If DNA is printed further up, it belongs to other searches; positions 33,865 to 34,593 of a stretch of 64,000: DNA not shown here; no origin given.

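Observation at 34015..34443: Unrecognised 142-aa ORF translationally coupled between M and R of a DpnII-type (GATC) restriction-modification cassette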

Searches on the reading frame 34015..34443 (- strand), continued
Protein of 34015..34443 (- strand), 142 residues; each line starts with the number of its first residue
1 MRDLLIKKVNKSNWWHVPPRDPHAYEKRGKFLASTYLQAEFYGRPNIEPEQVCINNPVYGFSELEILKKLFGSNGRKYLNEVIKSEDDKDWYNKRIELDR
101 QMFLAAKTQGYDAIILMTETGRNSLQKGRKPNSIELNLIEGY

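Call 30: fold_search(model_id=the predicted structure, library=pdb)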
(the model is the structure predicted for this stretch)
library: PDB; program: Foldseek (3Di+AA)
matches with E <= 10: 215; with E <= 0.001: 0
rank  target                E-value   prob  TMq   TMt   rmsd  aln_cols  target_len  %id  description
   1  6kyf                  1.5e-02  0.85  0.40  0.41   6.8       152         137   14  Crystal structure of an anti-CRISPR protein (released 2020-09-23)
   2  9k3a_B                2.3e-01  0.28  0.39  0.07  10.6       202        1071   12  Cyanophage A4 pre-ejectosome with C1 symmetry (released 2025-04-09)
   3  8oi5_p                3.9e-01  0.05  0.16  0.11  16.9       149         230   15  Crystal structure of the Candida albicans 80S ribosome in complex with Paromomycin (2mM) (released 2024-10-09)
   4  9h3g_BG               5.9e-01  0.04  0.16  0.11  16.9       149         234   19  Structure of the Arabidopsis thaliana 80S ribosome in complex with P- and E-site tRNAs and mRNA (released 2026-02-04)
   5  8oj3_p                6.7e-01  0.04  0.16  0.11  17.0       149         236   15  Crystal structure of the Candida albicans 80S ribosome in complex with geneticin G418 (rotated state) (released 2024-10-09)
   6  7ohu_G                7.2e-01  0.04  0.16  0.15  16.7       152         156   17  Nog1-TAP associated immature ribosomal particles from S. cerevisiae after rpL2 expression shut down, population B (released 2021-11-03)
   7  8pv1_LG               7.7e-01  0.03  0.17  0.12  16.8       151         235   10  Chaetomium thermophilum pre-60S State 6 - pre-5S rotation - L1 intermediate - composite structure (released 2023-11-15)
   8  5a1q_A                8.8e-01  0.20  0.19  0.35   7.7        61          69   20  Crystal structure of Archaeoglobus fulgidus Af1502 (released 2015-10-07)
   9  4olc_A                8.8e-01  0.07  0.17  0.10   9.2        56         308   14  Carbamate kinase from Giardia lamblia thiocarbamoylated by disulfiram on Cys242 (released 2014-02-26)
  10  6fkg_B                1.1e+00  0.06  0.27  0.22  11.0       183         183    7  Crystal structure of the M.tuberculosis MbcT-MbcA toxin-antitoxin complex. (released 2019-02-27)
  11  6oew_A                1.1e+00  0.05  0.18  0.13   8.8       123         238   14  Structure of a Cytidylyltransferase from Leptospira borgpetersenii serovar Hardjo-bovis (strain JB197) (released 2019-04-17)
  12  6fkg_A                1.2e+00  0.08  0.33  0.28   9.8       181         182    7  Crystal structure of the M.tuberculosis MbcT-MbcA toxin-antitoxin complex. (released 2019-02-27)
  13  7ak8_B                1.2e+00  0.03  0.19  0.18  12.2       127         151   12  Structure of Salmonella TacT1 toxin bound to TacA1 antitoxin C-terminal peptide (released 2021-08-18)
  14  8oi5_BC               1.2e+00  0.03  0.16  0.12  16.9       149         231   14  Crystal structure of the Candida albicans 80S ribosome in complex with Paromomycin (2mM) (released 2024-10-09)
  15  4jz8_B                1.2e+00  0.06  0.17  0.10   9.2        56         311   14  Carbamate kinase from Giardia lamblia bound to citric acid (released 2013-06-05)
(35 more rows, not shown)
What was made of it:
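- Closest known: AcrIF11. Same: Best solved-structure match (call 30).
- Best solved-structure match is the ART AcrIF11 (6KYF, prob 0.85, call 30). The closest solved structure is an anti-defence ART (call 30).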

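Call 31: search_protein_families(library=pfam, proteins=[P0168, P0170, P0176, P0166, P0153, P0177], max_evalue=0.001)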
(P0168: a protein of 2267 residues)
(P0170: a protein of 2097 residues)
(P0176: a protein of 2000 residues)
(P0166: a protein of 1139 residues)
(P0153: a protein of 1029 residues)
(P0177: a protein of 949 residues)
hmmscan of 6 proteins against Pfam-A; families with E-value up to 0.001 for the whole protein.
P0168 (2267 aa): 0 families

P0170 (2097 aa): 0 families

P0176 (2000 aa): 0 families

P0166 (1139 aa): 1 family
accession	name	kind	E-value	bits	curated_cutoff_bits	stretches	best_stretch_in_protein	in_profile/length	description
PF18760.7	ART-PolyVal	-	2.7e-05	25.4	31.2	1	759-831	7-78/140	ADP-Ribosyltransferase in polyvalent proteins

P0153 (1029 aa): 1 family
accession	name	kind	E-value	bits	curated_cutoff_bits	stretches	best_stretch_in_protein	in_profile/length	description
PF00583.31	Acetyltransf_1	-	2.6e-07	31.4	20.7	1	60-141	31-115/116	Acetyltransferase (GNAT) family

P0177 (949 aa): 0 families

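Call 34: fold_search(model_id=the predicted structure, library=viral)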
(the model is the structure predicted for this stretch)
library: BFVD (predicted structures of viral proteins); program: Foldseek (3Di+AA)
matches with E <= 10: 225; with E <= 0.001: 3
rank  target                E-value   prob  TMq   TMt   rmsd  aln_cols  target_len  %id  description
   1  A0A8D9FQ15            1.1e-04  1.00  0.36  0.30  10.8       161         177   13  Uncharacterized protein [uncultured marine phage]
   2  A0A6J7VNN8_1          2.2e-04  1.00  0.51  0.07   7.6       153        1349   18  Uncharacterized protein [uncultured Caudovirales phage]
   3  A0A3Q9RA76            3.1e-04  1.00  0.44  0.19   7.3       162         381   15  Capsid maturation protease and MuF-like fusion protein [Microbacterium phage Schubert]
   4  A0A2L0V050            1.4e-03  1.00  0.45  0.39   8.4       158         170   11  Uncharacterized protein [Agrobacterium phage Atu_ph07]
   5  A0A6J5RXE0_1          1.5e-03  1.00  0.52  0.07   6.0       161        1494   15  Uncharacterized protein [uncultured Caudovirales phage]
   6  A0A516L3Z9            3.2e-03  0.98  0.49  0.12   8.6       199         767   12  (no name in the UniProt tables at hand)
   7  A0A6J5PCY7            3.2e-03  0.96  0.43  0.08  12.1       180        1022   13  ParB/Sulfiredoxin [uncultured Caudovirales phage]
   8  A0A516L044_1          4.6e-03  0.99  0.48  0.07  10.3       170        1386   17  (no name in the UniProt tables at hand)
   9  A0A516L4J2            6.8e-03  0.97  0.51  0.11   8.2       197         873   12  (no name in the UniProt tables at hand)
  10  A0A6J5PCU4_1          7.3e-03  0.98  0.46  0.06   6.5       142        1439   17  Uncharacterized protein (Fragment) [uncultured Caudovirales phage]
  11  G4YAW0                1.1e-02  0.97  0.46  0.31   6.0       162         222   11  (no name in the UniProt tables at hand)
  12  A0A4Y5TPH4            1.1e-02  0.96  0.48  0.39   8.9       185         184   12  Uncharacterized protein [Serratia phage Moabite]
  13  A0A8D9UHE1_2          1.2e-02  0.99  0.48  0.07   4.5       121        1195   18  PolyVal ADP-ribosyltransferase [Myoviridae sp. ctjz83]
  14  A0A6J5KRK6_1          1.3e-02  0.87  0.42  0.07   8.7       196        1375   13  Large polyvalent protein associated domain-containing protein [uncultured Caudovirales phage]
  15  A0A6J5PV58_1          2.0e-02  0.95  0.51  0.06   5.6       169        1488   13  Uncharacterized protein [uncultured Caudovirales phage]
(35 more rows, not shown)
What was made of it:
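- On ADP-ribosyltransferase superfamily, ART-PolyVal branch (PF18760): BFVD hits at prob 1.0 go to polyvalent and PolyVal-ART proteins with TM 0.4-0.5 (call 34).
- BFVD matches at prob 1.0 to phage polyvalent and MuF-fusion proteins, several annotated PolyVal ART (call 34).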

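Call 37: search_protein_families(library=pfam, alignment_id=A2, max_evalue=1)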
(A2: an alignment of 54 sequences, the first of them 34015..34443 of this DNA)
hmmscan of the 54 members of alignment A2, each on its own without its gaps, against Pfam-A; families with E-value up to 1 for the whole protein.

A. member 1, window:34015-34443:- (142 aa): 0 families

B. families by the number of members that match (of 54 scanned): 37 families (the first 25 are shown)
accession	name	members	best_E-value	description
PF18760.7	ART-PolyVal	8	2.7e-05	ADP-Ribosyltransferase in polyvalent proteins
PF08857.17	ParBc_2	2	7.8e-05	Putative ParB-like nuclease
PF14072.11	DndB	2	0.031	DNA-sulfur modification-associated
PF00293.34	NUDIX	1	6.2e-17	NUDIX domain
PF06044.18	DpnI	1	2.9e-07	Dam-replacing family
PF14542.12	Acetyltransf_CG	1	5.1e-07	GCN5-related N-acetyl-transferase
PF02498.22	Bro-N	1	1.3e-06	BRO family, N-terminal domain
PF00583.31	Acetyltransf_1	1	2.8e-06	Acetyltransferase (GNAT) family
PF14815.12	NUDIX_4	1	0.00069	NUDIX domain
PF04760.21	IF2_N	1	0.0015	Translation initiation factor IF-2, N-terminal region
PF13508.13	Acetyltransf_7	1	0.002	Acetyltransferase (GNAT) domain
PF22327.2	Nudt16-like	1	0.03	U8 snoRNA-decapping enzyme-like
PF02195.25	ParB_N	1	0.035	ParB N-terminal domain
PF13673.13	Acetyltransf_10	1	0.037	Acetyltransferase (GNAT) domain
PF02730.20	AFOR_N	1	0.053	Aldehyde ferredoxin oxidoreductase, N-terminal domain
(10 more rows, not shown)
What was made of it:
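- On ADP-ribosyltransferase superfamily, ART-PolyVal branch (PF18760): 8 of 54 members hit below threshold (call 37).
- It matches 8 of 54 members (call 37).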

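Call 38: search_protein_families(library=pfam, proteins=[P0137, P0139, P0160, P0175, P0178, P0196, P0197, P0220, P0230, P0233], max_evalue=1)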
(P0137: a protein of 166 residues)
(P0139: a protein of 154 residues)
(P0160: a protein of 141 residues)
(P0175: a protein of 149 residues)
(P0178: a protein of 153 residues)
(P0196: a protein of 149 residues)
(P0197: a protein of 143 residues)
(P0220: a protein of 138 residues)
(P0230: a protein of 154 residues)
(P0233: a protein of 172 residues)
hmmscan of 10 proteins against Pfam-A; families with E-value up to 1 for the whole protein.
P0137 (166 aa): 0 families

P0139 (154 aa): 1 family
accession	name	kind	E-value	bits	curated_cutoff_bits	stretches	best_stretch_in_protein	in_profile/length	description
PF08468.16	MTS_N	-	0.2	12.1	27.3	1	99-145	68-114/158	Methyltransferase small domain N-terminal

P0160 (141 aa): 1 family
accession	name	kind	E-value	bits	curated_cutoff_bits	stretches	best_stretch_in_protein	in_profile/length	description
PF23807.1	RHH_10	-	0.21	12.3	27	1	59-102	23-67/84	Ribbon-helix-helix protein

P0175 (149 aa): 0 families

P0178 (153 aa): 1 family
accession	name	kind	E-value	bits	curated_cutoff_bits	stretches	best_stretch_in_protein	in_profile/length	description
PF18760.7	ART-PolyVal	-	0.12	13.5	31.2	1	27-110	28-118/140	ADP-Ribosyltransferase in polyvalent proteins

P0196 (149 aa): 0 families

P0197 (143 aa): 1 family
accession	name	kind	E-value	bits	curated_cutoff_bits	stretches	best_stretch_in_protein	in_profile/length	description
PF18760.7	ART-PolyVal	-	2.7e-05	25.4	31.2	1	21-142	19-134/140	ADP-Ribosyltransferase in polyvalent proteins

P0220 (138 aa): 0 families

P0230 (154 aa): 0 families

P0233 (172 aa): 0 families
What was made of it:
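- On ADP-ribosyltransferase superfamily, ART-PolyVal branch (PF18760): The best family member, P0197, scores 25.4 bits, E 2.7e-5, over profile positions 19-134 of 140 (call 38).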

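Call 43: search_solved_structures(query=A1, max_evalue=10, show_alignments=3)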
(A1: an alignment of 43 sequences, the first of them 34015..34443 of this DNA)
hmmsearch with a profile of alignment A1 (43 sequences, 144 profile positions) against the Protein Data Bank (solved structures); distinct sequences matched with E-value up to 10: 1.
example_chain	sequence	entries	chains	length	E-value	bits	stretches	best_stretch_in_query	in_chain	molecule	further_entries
1x60_A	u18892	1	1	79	0.036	17.5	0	100-121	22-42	Sporulation-specific N-acetylmuramoyl-L-alanine amidase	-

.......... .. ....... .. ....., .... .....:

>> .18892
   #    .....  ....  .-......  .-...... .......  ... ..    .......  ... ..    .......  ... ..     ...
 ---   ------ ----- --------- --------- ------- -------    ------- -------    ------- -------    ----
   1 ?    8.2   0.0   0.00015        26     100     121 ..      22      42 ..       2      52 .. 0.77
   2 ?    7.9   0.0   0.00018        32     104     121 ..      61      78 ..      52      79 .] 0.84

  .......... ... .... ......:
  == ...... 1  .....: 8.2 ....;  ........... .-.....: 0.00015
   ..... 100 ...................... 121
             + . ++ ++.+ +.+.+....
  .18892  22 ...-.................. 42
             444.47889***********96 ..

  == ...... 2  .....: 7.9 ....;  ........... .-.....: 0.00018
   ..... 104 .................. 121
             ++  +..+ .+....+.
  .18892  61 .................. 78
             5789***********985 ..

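Call 47: search_protein_families(library=pfam, proteins=[P0136, P0141, P0147, P0157, P0161, P0163, P0185, P0208, P0159, P0165], max_evalue=0.01)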
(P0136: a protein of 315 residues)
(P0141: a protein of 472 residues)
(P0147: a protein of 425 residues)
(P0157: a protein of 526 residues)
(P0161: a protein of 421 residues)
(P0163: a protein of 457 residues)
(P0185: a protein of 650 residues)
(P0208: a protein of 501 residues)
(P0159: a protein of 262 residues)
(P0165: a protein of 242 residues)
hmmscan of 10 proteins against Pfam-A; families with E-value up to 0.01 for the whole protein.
P0136 (315 aa): 0 families

P0141 (472 aa): 0 families

P0147 (425 aa): 1 family
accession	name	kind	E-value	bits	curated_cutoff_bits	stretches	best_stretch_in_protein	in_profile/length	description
PF08857.17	ParBc_2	-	7.8e-05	23.3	23.6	1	206-313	2-106/158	Putative ParB-like nuclease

P0157 (526 aa): 3 families
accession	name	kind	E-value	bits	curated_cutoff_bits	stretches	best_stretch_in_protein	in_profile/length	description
PF14542.12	Acetyltransf_CG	-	5.1e-07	30.2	30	1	152-204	6-60/80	GCN5-related N-acetyl-transferase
PF00583.31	Acetyltransf_1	-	2.8e-06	28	20.7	1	149-207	37-98/116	Acetyltransferase (GNAT) family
PF13508.13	Acetyltransf_7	-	0.002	18.9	27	1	151-208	9-66/84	Acetyltransferase (GNAT) domain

P0161 (421 aa): 1 family
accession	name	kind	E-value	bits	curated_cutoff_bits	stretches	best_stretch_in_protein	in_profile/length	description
PF18760.7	ART-PolyVal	-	0.004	18.3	31.2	1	297-379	26-115/140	ADP-Ribosyltransferase in polyvalent proteins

P0163 (457 aa): 0 families

P0185 (650 aa): 0 families

P0208 (501 aa): 1 family
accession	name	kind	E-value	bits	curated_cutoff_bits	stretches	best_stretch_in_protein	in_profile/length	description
PF08857.17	ParBc_2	-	0.0025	18.4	23.6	0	124-234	2-106/158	Putative ParB-like nuclease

P0159 (262 aa): 0 families

P0165 (242 aa): 0 families
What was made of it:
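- Closest known: ART-PolyVal. Same: Sub-threshold PF18760 matches cover the whole X domain in some family members (calls 38, 47).
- The matches that could be located overlap the domain: P0197 residues 21-142 against profile positions 19-134 of 140, E 2.7e-5 (call 38), P0178 (call 38) and P0161 (call 47).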

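Call 49: find_related_loci(query=A1, collection=viral_contigs, flank=5000)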
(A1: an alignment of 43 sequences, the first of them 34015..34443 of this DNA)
Query A1 (142 aa) in viral_contigs; peptide patterns used: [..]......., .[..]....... (x = any residue, [..] = any of these).
22 stretches matched a pattern, but none encodes a relative of the query by tblastn (E <= 1e-3).

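Call 50: search_dna_similar(query=window:34015-34443:-, collection=plasmids, mode=protein, max_evalue=0.001)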
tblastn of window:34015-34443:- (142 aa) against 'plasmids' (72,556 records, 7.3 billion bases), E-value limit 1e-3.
No match.

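Call 51: search_dna_similar(query=window:34015-34443:-, collection=phages, mode=protein, max_evalue=0.001)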
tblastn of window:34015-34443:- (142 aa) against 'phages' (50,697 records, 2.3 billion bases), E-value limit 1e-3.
No match.
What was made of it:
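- On AcrIF11 anti-CRISPR family: There are no matches in plasmid or phage collections (calls 50, 51).
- X is absent from IMG/VR, PLSDB and GenBank phages (calls 49-51).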

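Call 52: find_encoding_contigs(protein=P0129, flank=5000, max_places=2)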
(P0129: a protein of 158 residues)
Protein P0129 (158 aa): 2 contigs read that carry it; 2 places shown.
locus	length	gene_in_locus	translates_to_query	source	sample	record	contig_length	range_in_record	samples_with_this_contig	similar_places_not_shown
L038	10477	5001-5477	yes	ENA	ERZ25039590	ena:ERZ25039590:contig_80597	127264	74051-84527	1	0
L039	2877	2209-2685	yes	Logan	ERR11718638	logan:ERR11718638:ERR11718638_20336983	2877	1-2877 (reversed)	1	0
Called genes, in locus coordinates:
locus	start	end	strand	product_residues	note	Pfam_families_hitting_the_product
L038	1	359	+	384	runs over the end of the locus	-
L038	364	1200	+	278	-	PF01555:N6_N4_Mtase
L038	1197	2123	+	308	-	PF04556:DpnII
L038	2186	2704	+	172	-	-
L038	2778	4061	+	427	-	PF13589:HATPase_c_3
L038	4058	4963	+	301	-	PF20553:Methyltransf_35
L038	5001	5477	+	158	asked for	-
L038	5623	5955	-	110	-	PF13560:HTH_31, PF01381:HTH_3, PF13443:HTH_26 (weak)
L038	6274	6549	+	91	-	-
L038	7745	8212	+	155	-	-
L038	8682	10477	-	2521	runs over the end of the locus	PF00801:PKD, PF18911:PKD_4, PF00801:PKD (weak), PF18911:PKD_4, PF13229:Beta_helix, PF05048:NosD, PF13229:Beta_helix, PF18998:Flg_new_2, +3 more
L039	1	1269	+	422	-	?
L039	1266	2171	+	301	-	PF20553:Methyltransf_35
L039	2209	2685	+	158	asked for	-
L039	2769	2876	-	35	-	?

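Call 53: find_encoding_contigs(protein=P0003, flank=6000, max_places=2)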
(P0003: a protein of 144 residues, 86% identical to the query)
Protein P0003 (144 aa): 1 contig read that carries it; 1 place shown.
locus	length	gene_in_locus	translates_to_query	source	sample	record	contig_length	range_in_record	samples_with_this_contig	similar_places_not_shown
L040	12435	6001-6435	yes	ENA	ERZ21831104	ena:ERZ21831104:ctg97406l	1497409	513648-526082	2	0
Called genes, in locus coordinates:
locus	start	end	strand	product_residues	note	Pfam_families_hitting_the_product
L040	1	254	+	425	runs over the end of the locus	PF00079:Serpin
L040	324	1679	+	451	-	PF00079:Serpin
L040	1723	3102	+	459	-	PF00079:Serpin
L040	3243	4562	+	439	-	PF00079:Serpin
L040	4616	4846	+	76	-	-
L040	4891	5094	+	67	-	-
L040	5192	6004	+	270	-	PF01555:N6_N4_Mtase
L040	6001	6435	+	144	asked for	-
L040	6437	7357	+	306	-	PF04556:DpnII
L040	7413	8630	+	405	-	PF00919:UPF0004, PF04055:Radical_SAM, PF01938:TRAM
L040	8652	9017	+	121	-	PF02699:YajC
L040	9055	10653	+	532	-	PF00890:FAD_binding_2, PF01266:DAO (weak), PF03486:HI0933_like (faint), PF07992:Pyr_redox_2 (faint), PF02910:Succ_DH_flav_C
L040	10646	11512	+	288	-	PF02749:QRPTase_N, PF01729:QRPTase_C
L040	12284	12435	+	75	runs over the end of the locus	-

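Call 58: find_encoding_contigs(protein=P0131, flank=4000, max_places=2)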
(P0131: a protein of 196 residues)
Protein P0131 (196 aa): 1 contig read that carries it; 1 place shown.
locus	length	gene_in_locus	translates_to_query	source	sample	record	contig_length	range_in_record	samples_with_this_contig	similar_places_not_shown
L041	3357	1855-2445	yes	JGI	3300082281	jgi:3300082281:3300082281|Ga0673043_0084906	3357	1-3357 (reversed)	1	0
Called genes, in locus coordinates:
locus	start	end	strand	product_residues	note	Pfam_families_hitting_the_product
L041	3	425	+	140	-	?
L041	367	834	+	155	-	-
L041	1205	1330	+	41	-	-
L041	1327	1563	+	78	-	-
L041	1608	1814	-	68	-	PF17726:DpnI_C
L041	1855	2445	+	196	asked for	-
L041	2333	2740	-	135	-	PF20472:PDDEXK_11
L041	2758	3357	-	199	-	?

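Call 59: find_encoding_contigs(protein=P0137, flank=4000, max_places=2)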
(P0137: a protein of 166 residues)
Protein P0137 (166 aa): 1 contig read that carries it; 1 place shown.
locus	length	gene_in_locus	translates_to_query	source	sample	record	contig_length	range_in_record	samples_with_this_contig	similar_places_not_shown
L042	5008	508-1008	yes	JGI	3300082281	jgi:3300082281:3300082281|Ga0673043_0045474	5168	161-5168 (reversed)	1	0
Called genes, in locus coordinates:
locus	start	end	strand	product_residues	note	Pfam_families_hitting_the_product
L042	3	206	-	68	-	?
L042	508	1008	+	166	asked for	-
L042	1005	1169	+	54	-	-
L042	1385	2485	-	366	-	PF14072:DndB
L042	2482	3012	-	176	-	-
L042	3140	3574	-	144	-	PF20472:PDDEXK_11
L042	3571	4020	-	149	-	PF23871:DUF7226, PF09821:AAA_assoc_C (weak)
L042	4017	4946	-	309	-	PF02086:MethyltransfD12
